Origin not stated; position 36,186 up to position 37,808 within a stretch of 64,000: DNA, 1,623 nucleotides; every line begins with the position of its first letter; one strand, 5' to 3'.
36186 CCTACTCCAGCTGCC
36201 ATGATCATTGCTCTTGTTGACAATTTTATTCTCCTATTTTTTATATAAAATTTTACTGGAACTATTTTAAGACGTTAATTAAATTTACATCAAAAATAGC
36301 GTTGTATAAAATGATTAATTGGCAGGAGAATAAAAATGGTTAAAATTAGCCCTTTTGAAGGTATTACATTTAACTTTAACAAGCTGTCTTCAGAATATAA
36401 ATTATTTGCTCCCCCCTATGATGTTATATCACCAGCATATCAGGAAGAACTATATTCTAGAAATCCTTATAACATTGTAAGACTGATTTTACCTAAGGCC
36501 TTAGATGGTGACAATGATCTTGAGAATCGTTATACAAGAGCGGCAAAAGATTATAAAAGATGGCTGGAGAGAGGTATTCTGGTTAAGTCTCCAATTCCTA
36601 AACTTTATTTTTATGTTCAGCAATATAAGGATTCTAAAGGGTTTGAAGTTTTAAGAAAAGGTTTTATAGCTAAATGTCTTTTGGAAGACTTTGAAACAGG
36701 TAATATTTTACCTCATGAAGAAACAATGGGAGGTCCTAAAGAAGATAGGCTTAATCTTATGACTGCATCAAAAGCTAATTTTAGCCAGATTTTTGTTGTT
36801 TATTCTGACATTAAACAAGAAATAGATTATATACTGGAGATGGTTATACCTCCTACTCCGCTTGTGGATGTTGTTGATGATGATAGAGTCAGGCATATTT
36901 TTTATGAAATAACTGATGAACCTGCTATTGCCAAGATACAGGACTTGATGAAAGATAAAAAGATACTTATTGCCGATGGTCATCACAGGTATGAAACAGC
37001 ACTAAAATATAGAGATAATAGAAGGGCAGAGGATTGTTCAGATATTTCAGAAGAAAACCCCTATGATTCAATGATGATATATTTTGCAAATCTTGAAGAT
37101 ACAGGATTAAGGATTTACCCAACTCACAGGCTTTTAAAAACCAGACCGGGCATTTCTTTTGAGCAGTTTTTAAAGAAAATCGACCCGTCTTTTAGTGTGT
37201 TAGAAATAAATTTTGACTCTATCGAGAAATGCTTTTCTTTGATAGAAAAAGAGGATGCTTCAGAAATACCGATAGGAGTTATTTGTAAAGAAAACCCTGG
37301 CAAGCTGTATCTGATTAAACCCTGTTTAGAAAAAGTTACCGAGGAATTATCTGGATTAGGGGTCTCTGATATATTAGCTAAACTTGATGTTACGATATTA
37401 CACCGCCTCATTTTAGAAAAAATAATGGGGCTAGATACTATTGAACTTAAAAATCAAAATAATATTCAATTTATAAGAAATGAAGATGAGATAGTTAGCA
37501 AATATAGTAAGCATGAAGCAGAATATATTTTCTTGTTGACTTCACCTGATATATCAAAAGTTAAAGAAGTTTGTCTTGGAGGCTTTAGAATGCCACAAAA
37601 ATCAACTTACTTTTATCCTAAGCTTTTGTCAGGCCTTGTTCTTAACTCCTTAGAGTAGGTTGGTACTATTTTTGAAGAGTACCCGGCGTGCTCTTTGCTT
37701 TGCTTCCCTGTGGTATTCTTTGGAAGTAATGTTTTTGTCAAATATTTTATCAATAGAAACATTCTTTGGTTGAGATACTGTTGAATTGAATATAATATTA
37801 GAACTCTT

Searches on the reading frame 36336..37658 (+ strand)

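Call 70: search_protein_families(library=pfam, proteins=[window:36336-37658:+], max_evalue=0.001)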
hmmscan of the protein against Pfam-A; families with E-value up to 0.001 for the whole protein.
window:36336-37658:+ (440 aa): 1 family
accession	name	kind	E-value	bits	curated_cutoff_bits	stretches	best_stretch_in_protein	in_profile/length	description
PF06245.16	DUF1015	-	5.8e-86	288.8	25.8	1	4-352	1-324/325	Protein of unknown function (DUF1015)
